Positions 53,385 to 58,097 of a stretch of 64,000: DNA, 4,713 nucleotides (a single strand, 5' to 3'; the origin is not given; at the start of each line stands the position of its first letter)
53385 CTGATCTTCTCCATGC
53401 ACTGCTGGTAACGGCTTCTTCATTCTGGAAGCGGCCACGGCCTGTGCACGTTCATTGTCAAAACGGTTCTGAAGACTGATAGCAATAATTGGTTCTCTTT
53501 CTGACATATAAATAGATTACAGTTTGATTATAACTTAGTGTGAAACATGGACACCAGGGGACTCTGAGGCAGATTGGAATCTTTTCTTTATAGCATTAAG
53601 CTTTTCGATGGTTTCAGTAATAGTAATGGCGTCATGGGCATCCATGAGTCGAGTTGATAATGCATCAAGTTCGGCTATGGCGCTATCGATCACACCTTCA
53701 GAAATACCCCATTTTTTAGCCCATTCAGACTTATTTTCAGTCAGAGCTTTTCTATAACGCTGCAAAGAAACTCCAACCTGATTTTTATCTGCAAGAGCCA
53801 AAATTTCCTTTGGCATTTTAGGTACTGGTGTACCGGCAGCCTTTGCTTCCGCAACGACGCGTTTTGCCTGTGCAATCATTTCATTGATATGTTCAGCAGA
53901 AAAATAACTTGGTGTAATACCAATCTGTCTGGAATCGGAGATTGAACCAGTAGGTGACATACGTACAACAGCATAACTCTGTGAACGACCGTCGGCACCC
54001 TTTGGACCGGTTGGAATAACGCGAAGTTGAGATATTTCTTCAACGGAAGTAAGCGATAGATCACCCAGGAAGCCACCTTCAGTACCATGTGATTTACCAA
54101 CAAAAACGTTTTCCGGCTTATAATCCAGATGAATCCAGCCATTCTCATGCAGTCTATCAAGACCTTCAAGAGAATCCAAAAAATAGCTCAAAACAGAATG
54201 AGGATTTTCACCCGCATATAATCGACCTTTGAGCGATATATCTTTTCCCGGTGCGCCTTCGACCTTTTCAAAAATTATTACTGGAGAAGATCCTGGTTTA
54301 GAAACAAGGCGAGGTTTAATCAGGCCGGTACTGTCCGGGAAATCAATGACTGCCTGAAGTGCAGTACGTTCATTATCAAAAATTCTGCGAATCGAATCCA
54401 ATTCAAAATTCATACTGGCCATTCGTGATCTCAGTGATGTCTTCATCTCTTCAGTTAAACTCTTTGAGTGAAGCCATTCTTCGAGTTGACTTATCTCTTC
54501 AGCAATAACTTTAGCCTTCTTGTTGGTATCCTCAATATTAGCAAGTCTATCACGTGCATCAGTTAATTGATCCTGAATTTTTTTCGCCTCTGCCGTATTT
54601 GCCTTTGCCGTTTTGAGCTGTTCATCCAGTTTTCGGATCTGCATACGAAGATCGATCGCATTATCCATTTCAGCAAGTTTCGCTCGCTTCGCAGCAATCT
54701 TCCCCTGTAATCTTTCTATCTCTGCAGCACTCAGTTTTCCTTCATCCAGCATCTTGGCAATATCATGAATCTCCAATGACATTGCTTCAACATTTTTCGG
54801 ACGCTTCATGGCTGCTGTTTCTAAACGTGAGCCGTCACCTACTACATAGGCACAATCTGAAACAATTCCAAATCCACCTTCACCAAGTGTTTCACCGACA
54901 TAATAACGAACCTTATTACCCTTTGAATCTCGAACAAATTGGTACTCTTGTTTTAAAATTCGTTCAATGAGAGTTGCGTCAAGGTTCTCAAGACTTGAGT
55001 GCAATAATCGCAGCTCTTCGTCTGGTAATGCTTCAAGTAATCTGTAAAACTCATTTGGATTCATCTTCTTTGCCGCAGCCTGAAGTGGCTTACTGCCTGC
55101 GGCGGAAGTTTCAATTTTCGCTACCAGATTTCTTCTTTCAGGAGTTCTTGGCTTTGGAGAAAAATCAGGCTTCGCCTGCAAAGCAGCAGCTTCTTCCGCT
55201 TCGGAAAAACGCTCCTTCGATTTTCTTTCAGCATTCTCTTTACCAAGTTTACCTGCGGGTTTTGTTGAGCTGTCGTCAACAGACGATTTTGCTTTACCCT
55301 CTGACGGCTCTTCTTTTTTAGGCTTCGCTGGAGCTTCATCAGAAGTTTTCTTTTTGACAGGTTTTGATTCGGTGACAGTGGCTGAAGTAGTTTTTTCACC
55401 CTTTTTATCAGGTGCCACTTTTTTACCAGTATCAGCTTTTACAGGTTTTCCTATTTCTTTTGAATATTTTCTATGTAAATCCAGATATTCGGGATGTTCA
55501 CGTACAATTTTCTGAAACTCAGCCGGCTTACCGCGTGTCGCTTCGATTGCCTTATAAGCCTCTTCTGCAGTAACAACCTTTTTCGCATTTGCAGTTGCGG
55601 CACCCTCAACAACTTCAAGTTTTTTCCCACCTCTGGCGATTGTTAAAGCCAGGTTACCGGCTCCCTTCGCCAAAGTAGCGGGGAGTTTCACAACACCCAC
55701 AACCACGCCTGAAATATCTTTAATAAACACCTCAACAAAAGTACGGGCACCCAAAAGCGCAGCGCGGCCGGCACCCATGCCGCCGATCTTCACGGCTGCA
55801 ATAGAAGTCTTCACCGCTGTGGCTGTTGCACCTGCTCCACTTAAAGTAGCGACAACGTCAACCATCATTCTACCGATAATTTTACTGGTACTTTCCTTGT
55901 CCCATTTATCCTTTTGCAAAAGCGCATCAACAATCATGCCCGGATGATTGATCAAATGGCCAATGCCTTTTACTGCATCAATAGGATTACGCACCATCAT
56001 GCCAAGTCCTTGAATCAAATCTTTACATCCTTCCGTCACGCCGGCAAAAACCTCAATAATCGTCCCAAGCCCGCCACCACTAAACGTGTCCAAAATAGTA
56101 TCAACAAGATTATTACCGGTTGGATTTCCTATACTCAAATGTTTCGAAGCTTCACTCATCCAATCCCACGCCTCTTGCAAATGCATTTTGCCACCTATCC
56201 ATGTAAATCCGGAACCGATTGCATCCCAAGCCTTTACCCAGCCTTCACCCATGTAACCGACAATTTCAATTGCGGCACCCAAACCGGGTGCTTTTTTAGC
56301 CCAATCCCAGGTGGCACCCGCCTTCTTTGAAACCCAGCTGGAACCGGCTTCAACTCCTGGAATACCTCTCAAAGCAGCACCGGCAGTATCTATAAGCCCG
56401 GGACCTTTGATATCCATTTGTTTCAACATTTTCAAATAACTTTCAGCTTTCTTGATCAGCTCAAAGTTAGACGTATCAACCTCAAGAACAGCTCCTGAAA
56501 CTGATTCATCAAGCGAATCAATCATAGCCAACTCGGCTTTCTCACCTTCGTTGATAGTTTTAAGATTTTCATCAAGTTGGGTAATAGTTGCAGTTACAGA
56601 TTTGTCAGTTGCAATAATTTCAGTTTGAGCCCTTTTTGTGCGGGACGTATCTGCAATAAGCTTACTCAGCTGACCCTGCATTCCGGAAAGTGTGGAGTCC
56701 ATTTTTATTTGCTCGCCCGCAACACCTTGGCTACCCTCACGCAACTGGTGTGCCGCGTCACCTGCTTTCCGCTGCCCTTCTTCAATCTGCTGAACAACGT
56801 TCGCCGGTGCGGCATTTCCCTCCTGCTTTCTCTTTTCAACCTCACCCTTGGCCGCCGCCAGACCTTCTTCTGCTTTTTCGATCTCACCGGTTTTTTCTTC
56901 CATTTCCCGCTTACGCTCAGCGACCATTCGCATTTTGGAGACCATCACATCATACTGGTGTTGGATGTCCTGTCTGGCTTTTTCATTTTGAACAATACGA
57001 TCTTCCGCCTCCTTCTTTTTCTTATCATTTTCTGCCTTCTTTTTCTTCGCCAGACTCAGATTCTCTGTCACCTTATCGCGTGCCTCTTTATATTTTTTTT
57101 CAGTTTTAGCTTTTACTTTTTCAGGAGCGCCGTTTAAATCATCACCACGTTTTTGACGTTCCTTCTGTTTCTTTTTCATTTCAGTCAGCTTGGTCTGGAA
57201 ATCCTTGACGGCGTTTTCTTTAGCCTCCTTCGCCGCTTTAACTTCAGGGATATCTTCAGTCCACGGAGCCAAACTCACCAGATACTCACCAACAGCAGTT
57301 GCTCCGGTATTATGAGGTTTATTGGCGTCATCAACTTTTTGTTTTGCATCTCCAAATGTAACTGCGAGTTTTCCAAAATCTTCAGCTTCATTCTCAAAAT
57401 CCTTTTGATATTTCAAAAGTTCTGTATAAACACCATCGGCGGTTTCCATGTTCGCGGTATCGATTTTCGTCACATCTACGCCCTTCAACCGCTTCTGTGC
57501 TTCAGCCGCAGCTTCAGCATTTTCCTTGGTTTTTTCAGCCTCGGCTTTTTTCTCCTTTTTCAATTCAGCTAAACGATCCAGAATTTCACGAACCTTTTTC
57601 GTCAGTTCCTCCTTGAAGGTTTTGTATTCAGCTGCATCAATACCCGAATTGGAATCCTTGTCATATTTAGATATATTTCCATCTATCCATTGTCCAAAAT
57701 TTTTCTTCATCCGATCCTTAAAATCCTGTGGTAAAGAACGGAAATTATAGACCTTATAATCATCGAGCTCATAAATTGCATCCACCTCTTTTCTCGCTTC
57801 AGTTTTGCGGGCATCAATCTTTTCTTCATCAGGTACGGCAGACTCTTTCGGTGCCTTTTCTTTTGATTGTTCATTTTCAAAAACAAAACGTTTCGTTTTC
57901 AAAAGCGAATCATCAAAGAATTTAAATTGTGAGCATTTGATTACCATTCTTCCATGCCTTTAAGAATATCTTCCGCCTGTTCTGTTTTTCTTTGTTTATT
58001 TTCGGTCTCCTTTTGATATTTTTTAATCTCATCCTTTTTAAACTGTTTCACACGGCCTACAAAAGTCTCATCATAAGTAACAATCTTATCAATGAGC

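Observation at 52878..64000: Candidate novel system: tandem giant-kinase-plus-partner cassettes in one operon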

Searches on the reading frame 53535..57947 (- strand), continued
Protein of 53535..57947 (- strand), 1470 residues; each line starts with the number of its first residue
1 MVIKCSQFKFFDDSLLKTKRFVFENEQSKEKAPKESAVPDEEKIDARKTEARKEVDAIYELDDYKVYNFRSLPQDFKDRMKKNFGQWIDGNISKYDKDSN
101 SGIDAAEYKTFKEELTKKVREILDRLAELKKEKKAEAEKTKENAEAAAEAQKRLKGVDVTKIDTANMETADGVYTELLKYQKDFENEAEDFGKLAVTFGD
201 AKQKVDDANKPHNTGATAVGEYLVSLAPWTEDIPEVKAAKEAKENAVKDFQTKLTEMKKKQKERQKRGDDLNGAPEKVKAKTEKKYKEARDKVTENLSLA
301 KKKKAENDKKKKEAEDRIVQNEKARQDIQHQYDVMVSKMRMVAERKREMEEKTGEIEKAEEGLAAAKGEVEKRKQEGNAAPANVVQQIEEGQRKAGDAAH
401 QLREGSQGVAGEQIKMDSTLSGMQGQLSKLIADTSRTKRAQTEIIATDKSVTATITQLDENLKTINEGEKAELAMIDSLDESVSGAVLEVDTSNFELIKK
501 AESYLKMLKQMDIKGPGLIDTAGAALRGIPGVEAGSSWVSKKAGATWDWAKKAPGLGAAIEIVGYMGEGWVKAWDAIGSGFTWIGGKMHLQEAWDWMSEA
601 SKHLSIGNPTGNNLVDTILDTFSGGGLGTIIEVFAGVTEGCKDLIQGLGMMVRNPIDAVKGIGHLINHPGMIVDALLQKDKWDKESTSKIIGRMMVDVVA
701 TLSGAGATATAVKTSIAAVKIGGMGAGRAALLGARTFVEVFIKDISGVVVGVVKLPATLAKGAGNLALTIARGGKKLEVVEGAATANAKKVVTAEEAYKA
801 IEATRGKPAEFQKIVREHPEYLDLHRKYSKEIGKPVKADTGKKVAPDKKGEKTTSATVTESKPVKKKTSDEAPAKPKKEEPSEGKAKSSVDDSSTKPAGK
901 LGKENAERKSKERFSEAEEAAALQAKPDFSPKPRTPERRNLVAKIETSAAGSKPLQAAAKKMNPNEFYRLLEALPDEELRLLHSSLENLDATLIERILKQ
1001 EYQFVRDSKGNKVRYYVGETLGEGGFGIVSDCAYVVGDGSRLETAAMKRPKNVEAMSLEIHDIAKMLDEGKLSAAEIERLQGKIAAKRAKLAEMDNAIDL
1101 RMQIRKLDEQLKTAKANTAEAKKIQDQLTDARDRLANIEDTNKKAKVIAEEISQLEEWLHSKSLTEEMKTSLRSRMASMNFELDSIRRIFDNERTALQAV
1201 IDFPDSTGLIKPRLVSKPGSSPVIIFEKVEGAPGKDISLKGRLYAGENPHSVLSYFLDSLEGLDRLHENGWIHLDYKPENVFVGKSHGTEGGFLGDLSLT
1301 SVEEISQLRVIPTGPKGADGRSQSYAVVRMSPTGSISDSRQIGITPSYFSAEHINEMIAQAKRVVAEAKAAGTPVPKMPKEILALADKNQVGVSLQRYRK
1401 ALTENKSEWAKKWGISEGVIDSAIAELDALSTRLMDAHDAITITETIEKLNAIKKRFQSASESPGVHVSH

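Call 43: search_protein_families(library=pfam, proteins=[L092:599-2353:+, L092:2350-2982:+, L092:3321-7964:+, L092:7980-8375:+, L083:10001-14860:+, L083:14920-15396:+, L084:2499-8948:+, L001:3455-9034:+], max_evalue=0.1)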
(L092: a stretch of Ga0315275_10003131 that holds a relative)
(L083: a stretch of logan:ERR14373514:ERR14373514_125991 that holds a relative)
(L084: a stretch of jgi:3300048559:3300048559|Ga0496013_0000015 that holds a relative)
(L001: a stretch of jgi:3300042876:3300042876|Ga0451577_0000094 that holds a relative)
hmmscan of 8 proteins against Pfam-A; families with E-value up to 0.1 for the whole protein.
L092:599-2353:+ (584 aa): 1 family
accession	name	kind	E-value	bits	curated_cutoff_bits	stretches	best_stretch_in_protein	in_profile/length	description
PF00069.31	Pkinase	-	0.0014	18.5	31.7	1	318-356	94-131/263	Protein kinase domain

L092:2350-2982:+ (210 aa): 0 families

L092:3321-7964:+ (1547 aa): 3 families
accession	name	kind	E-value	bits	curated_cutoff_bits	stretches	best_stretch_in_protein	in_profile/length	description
PF21864.1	MORF_dom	-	0.0076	16.5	27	0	1486-1512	29-54/93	Multiple organellar RNA editing factor 1, MORF domain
PF15922.10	YjeJ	-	0.033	13.9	27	0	371-450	59-138/283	YjeJ-like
PF18801.6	RapH_N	-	0.084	13.3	27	0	1042-1064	22-44/62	response regulator aspartate phosphatase H, N terminal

L092:7980-8375:+ (131 aa): 0 families

L083:10001-14860:+ (1619 aa): 1 family
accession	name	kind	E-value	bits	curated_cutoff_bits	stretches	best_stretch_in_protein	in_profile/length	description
PF00990.26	GGDEF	-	1.6e-12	48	23.8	2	1064-1173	1-110/161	Diguanylate cyclase, GGDEF domain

L083:14920-15396:+ (158 aa): 1 family
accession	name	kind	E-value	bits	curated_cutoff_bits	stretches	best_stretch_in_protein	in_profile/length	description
PF01582.25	TIR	-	0.074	13.3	21.3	0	67-123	59-116/179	TIR domain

L084:2499-8948:+ (2149 aa): 2 families
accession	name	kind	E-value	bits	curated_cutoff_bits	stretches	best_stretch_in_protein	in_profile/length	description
PF00069.31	Pkinase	-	0.00016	21.6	31.7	1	1901-1947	88-132/263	Protein kinase domain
PF02672.20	CP12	-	0.078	14.2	22.7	1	133-173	4-44/70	CP12 domain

L001:3455-9034:+ (1859 aa): 0 families

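Call 83: search_protein_families(library=padloc, proteins=[window:53535-57947:-], max_evalue=0.1)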
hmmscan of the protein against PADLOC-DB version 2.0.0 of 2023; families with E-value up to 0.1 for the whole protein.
window:53535-57947:- (1470 aa): 6 families
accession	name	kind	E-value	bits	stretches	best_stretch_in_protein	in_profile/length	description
PDLC04138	mad6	-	2.2e-05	21.6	1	1250-1285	153-188/659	mads_6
PDLC00006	DruC1|DruC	-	0.0006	16.4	1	1046-1199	212-366/626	Unknown function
PDLC04054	PD-T4-6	-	0.0028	15.1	1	1248-1299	109-157/347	-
PDLC04042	PD-T4-6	-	0.0031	15.2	1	1248-1285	107-144/292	-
PDLC04053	PD-T4-6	-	0.0066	13.9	1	1258-1288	118-148/311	-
PDLC04044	PD-T4-6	-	0.07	10.2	1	1247-1285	135-173/372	-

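Call 89: search_protein_families(library=pfam, proteins=[L092:6702-7964:+], max_evalue=10)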
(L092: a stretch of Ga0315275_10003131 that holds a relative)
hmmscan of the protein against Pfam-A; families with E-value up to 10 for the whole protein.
L092:6702-7964:+ (420 aa): 1 family
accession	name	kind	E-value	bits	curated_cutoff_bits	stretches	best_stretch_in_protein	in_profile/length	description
PF21864.1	MORF_dom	-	0.086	13.2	27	1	358-385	28-54/93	Multiple organellar RNA editing factor 1, MORF domain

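Call 90: search_solved_structures(query=L092:6702-7964:+, max_evalue=1)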
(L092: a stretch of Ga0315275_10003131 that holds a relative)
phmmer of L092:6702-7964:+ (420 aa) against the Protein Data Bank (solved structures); distinct sequences matched with E-value up to 1: 5.
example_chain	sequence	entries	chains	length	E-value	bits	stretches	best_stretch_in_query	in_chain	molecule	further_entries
8pv1_LH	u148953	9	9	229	0.17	14.2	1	112-164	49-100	60S ribosomal protein l9-like protein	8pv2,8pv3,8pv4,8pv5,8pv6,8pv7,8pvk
8pv8_LH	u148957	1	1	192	0.21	13.9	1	116-164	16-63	60S ribosomal protein l9-like protein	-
7r81_K1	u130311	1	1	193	0.3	13.4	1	115-164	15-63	60S ribosomal protein L9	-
7old_LH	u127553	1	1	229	0.38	13.1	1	115-164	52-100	60S ribosomal protein l9-like protein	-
7olc_LH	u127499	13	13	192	0.41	13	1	116-164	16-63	60S ribosomal protein l9-like protein | uL6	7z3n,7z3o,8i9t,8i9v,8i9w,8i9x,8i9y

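Call 102: find_related_loci(query=A1, collection=viral_contigs, flank=8000)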
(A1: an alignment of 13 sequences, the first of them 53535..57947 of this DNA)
Query A1 (1470 aa) in viral_contigs; peptide patterns used: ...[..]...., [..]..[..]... (x = any residue, [..] = any of these).
55 stretches matched a pattern, but none encodes a relative of the query by tblastn (E <= 1e-3).

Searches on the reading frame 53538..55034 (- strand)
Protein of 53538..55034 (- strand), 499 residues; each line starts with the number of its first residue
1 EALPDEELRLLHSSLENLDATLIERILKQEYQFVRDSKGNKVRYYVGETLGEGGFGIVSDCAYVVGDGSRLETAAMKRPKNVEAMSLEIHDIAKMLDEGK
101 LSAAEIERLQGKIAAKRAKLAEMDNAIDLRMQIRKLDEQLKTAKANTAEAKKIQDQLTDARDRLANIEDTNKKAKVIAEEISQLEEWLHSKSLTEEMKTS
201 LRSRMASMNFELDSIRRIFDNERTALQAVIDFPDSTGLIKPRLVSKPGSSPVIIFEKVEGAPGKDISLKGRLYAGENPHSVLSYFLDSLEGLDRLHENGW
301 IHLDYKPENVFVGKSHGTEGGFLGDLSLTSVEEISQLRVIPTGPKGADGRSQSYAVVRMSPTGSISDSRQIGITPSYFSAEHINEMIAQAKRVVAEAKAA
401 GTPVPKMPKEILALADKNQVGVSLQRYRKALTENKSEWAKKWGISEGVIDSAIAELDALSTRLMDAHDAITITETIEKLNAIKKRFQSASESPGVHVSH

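Call 33: search_solved_structures(query=A4, max_evalue=1, show_alignments=2)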
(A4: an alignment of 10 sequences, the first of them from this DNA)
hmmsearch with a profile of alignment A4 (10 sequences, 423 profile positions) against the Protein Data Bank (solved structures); distinct sequences matched with E-value up to 1: 1537 (the best 60 are shown).
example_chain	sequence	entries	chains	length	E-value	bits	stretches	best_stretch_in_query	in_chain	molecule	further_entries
1kob_A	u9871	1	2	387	5.3e-08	35.5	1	180-224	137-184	TWITCHIN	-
9lgn_A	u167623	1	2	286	1.2e-06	31.1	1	189-235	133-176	Membrane-associated tyrosine- and threonine-specific cdc2-inhibitory kinase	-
23es_A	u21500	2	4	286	1.2e-06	31.1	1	189-235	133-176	Membrane-associated tyrosine- and threonine-specific cdc2-inhibitory kinase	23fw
8zu2_A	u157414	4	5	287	1.2e-06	31.1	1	189-235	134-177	Membrane-associated tyrosine- and threonine-specific cdc2-inhibitory kinase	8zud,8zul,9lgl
8ztx_A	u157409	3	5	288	1.2e-06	31.1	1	189-235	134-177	Membrane-associated tyrosine- and threonine-specific cdc2-inhibitory kinase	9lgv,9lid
13lv_A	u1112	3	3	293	1.2e-06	31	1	189-235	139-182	Membrane-associated tyrosine- and threonine-specific cdc2-inhibitory kinase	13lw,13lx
3p1a_A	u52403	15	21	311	1.3e-06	30.9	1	189-235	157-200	Membrane-associated tyrosine- and threonine-specific cdc2-inhibitory kinase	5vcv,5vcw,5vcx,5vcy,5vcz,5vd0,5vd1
1koa_A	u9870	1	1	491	1.8e-06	30.5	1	187-224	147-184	TWITCHIN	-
3uto_A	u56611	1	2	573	2.6e-06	30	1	187-224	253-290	Twitchin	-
5uor_A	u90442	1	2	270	4.3e-05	25.9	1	187-228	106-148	Mitogen-activated protein kinase kinase kinase 5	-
5uox_A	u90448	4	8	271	4.3e-05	25.9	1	187-228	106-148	Mitogen-activated protein kinase kinase kinase 5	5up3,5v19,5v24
3vw6_A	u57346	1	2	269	4.3e-05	25.9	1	187-228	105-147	Mitogen-activated protein kinase kinase kinase 5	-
2wtk_C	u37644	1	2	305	4.5e-05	25.9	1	191-222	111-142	SERINE/THREONINE-PROTEIN KINASE 11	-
6oyt_A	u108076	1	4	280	4.5e-05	25.9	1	187-228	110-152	Mitogen-activated protein kinase kinase kinase 5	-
6vre_A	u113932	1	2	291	5e-05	25.7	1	187-228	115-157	Mitogen-activated protein kinase kinase kinase 5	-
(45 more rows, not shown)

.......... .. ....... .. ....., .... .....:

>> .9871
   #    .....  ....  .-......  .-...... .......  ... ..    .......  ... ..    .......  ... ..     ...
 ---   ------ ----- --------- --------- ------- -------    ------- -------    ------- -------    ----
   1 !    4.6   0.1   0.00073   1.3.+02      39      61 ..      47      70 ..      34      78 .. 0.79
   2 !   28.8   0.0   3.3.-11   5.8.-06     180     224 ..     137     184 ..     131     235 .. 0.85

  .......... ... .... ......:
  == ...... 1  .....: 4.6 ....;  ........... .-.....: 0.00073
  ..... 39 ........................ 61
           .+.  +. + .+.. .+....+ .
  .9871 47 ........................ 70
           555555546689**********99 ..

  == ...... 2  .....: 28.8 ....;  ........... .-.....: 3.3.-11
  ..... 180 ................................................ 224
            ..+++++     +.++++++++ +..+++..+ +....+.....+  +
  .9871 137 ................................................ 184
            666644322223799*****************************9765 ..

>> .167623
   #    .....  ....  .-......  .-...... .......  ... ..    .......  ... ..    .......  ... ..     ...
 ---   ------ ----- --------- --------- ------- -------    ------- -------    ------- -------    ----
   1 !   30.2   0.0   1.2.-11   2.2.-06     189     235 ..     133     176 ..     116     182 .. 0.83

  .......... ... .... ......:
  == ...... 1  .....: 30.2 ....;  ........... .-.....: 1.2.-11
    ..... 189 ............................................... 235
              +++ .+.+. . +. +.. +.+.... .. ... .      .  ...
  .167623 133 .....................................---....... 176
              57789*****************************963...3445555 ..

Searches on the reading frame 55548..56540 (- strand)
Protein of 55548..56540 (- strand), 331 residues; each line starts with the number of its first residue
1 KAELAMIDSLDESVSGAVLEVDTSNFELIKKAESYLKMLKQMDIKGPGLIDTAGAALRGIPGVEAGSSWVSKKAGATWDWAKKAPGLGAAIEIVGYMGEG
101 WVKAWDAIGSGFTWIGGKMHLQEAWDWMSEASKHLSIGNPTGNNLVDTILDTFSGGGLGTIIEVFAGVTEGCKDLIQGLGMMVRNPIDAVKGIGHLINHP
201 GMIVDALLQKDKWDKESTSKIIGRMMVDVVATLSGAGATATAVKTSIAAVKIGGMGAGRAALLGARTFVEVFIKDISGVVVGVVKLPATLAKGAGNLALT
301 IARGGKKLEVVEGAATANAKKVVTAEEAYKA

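Call 60: predict_structure(alignment_id=A7)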
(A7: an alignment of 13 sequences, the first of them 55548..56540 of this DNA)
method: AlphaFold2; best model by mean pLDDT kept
length: 331 residues; sequences in the alignment: 13
mean_pLDDT: 35.1   pTM: 0.23
mean pLDDT of the five models: 35.1, 32.2, 31.0, 29.6, 29.0
residues with pLDDT >= 90: 0; 70-90: 0; 50-70: 4; < 50: 327
segments of 3 or more residues with pLDDT < 50: 1-265, 267-269, 275-331
pLDDT, mean of each block of 10 residues (from residue 1): 32 25 29 32 27 26 27 30 28 27 29 30 38 37 41 35 39 38 35 34 33 40 40 41 36 39 44 47 41 42 41 39 35 37
secondary structure, 60 per line:
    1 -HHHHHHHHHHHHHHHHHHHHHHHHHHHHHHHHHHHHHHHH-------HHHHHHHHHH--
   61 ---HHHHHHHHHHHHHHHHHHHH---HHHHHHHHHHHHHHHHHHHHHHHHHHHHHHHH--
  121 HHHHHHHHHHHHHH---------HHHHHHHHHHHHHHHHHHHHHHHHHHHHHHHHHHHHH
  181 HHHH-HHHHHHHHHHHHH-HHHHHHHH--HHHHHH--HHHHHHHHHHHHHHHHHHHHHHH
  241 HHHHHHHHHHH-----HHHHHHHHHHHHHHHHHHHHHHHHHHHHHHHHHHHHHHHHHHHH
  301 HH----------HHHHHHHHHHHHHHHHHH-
elements in order: H2-41 H49-58 H64-83 H87-118 H121-134 H144-184 H186-198 H200-207 H210-215 H218-251 H257-302 H313-330

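Call 89: search_protein_families(library=pfam, proteins=[window:55548-56540:-], max_evalue=10)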
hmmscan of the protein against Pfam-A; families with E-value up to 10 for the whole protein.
window:55548-56540:- (331 aa): 0 families
